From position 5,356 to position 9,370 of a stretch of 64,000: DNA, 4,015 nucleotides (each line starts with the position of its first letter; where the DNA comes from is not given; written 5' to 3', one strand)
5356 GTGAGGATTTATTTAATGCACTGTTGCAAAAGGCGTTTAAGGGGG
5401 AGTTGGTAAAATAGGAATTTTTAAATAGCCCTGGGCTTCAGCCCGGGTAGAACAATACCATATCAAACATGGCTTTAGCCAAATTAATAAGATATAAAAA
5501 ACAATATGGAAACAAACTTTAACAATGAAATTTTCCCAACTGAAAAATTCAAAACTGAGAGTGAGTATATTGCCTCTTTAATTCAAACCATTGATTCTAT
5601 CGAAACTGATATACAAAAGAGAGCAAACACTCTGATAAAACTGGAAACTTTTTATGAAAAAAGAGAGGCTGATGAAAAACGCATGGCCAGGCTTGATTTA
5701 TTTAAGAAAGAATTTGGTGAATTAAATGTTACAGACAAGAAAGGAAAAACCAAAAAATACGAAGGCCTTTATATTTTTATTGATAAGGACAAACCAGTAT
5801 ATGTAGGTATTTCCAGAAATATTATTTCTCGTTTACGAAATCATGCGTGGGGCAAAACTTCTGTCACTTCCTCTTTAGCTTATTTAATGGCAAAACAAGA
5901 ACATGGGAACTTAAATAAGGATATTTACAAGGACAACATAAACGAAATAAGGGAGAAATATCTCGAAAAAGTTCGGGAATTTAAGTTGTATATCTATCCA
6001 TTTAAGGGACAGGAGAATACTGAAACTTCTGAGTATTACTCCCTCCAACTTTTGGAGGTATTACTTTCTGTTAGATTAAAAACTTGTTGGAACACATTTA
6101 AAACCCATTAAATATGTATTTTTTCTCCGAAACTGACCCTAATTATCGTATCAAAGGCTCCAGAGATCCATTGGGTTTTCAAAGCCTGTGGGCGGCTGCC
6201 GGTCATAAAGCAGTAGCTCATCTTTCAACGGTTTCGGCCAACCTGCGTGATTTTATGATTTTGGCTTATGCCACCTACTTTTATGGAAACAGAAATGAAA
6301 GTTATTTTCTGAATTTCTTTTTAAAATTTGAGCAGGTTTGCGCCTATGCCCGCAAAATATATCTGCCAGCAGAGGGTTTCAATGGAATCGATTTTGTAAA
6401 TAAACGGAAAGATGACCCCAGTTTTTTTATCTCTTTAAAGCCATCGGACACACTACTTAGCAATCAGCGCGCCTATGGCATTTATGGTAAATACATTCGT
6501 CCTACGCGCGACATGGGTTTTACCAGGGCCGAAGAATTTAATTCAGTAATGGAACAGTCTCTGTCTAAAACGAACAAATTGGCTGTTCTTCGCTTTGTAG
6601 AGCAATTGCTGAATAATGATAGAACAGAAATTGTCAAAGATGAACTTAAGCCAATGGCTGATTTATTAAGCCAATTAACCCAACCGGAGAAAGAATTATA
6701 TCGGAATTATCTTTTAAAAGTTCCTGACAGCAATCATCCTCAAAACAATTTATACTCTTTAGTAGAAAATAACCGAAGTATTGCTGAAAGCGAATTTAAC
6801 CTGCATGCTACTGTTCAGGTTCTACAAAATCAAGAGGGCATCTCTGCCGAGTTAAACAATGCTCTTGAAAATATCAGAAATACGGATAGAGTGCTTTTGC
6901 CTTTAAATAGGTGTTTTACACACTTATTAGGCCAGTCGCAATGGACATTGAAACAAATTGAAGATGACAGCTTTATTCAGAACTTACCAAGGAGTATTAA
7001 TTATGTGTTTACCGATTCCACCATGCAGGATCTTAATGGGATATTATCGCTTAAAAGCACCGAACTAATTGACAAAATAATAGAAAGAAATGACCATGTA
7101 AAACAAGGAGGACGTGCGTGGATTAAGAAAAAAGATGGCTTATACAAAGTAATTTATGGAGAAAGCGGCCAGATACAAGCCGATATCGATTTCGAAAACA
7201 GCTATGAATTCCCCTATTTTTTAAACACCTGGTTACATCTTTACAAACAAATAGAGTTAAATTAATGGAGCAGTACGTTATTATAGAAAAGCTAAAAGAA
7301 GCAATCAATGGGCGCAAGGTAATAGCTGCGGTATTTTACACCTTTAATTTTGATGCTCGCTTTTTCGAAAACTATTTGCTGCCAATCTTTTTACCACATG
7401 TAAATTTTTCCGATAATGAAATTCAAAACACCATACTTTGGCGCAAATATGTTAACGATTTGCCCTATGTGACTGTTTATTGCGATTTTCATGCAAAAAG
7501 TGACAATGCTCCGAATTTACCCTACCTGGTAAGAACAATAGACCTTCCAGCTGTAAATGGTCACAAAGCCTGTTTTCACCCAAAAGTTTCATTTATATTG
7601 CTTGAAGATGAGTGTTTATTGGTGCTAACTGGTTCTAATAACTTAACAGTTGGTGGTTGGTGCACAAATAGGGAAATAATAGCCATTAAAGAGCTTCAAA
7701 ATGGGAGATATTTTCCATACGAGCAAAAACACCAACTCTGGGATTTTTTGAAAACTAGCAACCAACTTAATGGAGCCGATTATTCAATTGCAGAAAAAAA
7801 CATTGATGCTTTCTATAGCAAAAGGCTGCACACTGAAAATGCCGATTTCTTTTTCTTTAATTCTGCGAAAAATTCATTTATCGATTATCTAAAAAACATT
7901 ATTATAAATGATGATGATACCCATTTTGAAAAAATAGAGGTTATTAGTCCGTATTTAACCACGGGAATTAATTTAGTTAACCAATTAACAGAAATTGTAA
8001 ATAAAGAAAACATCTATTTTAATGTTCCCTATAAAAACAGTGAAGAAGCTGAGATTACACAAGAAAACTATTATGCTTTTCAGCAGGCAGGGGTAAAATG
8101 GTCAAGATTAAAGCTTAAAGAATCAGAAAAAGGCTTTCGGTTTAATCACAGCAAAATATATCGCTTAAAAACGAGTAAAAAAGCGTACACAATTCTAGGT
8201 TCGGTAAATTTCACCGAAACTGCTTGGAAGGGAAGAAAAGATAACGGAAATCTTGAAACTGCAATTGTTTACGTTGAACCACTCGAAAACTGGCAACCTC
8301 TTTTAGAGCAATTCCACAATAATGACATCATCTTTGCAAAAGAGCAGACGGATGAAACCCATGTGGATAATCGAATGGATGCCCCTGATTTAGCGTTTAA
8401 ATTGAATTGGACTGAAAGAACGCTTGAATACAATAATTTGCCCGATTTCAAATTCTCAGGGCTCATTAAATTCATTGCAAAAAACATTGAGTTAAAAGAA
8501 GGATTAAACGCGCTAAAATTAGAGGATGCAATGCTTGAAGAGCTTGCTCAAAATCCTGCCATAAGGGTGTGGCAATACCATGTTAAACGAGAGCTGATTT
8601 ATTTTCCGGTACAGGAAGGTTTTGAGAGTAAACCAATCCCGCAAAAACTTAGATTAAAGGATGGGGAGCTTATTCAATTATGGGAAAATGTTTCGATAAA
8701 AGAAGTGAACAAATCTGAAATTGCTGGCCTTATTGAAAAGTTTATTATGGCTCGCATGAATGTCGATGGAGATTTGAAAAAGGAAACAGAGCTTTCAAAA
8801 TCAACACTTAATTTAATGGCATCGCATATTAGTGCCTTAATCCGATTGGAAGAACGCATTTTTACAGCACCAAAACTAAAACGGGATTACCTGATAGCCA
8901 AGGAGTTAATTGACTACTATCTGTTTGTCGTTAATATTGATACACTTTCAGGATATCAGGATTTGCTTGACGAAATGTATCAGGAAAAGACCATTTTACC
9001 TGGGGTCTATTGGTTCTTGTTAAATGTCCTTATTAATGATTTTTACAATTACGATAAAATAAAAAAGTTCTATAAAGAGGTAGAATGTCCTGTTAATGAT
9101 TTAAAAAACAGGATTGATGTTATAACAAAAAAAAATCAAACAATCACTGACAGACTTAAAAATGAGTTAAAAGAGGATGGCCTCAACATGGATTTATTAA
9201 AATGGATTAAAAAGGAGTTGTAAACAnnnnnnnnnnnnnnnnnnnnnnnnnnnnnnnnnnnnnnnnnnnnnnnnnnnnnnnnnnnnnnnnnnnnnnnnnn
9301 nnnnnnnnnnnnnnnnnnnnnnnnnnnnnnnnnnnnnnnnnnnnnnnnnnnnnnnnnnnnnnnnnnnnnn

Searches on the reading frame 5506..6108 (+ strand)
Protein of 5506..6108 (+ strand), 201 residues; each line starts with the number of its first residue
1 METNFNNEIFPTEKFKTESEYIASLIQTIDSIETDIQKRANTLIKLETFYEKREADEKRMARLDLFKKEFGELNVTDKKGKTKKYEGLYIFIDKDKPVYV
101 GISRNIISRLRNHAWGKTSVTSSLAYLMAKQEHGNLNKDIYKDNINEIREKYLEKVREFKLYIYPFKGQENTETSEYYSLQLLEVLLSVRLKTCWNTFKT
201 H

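Call 3: search_protein_families(library=pfam, proteins=[window:5506-6108:+], max_evalue=0.1)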
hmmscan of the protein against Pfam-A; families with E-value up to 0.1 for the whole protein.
window:5506-6108:+ (201 aa): 3 families
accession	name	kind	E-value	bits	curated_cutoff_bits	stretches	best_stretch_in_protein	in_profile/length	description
PF01541.30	GIY-YIG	-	8.1e-06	26.5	22.6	1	87-130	3-43/78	GIY-YIG catalytic domain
PF13884.11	Peptidase_S74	-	0.025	15.3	22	1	141-171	5-35/58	Chaperone of endosialidase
PF22407.1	Cmr1_C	-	0.036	14.6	26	0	47-75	17-45/120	Cmr1, C-terminal domain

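Call 4: search_protein_families(library=padloc, proteins=[window:5506-6108:+], max_evalue=0.1)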
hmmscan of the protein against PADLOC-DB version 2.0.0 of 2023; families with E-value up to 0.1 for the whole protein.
window:5506-6108:+ (201 aa): 1 family
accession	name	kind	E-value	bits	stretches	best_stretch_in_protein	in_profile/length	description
PDLC03975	UzuA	-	0.00012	19.8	1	81-123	152-194/277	-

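Call 5: search_protein_families(library=ncbifam, proteins=[window:5506-6108:+], max_evalue=0.1)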
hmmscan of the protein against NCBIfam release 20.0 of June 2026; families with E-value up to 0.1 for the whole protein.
window:5506-6108:+ (201 aa): 2 families
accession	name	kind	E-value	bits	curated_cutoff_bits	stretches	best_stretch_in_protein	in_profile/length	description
NF005904.0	PRK07883.1-2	equivalog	0.059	11.6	969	1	84-112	231-260/584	DEDD exonuclease domain-containing protein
NF005906.0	PRK07883.1-4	equivalog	0.1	10.9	495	0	86-119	216-250/563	DEDD exonuclease domain-containing protein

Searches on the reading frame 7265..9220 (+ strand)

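Call 3: search_protein_families(library=pfam, proteins=[window:7265-9220:+], max_evalue=0.1)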
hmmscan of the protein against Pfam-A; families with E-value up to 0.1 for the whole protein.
window:7265-9220:+ (652 aa): 2 families
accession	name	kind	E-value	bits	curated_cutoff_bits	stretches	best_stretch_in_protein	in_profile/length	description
PF13091.12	PLDc_2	-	3.7e-10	40.2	27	1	222-350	10-128/132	PLD-like domain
PF09565.16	RE_NgoFVII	-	8.4e-06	25.6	23.8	1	210-323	4-120/162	NgoFVII restriction endonuclease N-terminal PLD domain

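Call 4: search_protein_families(library=padloc, proteins=[window:7265-9220:+], max_evalue=0.1)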
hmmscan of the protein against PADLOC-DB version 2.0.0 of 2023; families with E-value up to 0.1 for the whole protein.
window:7265-9220:+ (652 aa): 4 families
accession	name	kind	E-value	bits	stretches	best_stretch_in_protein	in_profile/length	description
PDLC04553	PDC-M27B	-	1.4e-23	81.4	1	7-386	4-381/635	-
PDLC03829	ZacB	-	5.3e-07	26.9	1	100-339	106-337/586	-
PDLC02707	PbeA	-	9.6e-05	19.1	1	99-143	132-176/672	PbeA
PDLC02614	DrmC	-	0.012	13.5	0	120-138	113-131/153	DrmC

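Call 5: search_protein_families(library=ncbifam, proteins=[window:7265-9220:+], max_evalue=0.1)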
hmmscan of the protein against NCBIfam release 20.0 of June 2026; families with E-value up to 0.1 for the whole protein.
window:7265-9220:+ (652 aa): 1 family
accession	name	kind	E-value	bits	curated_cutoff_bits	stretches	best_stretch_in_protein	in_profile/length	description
NF041068.1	DpdK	equivalog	0.064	12.8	100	0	119-142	127-150/167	phospholipase D-like domain-containing protein DpdK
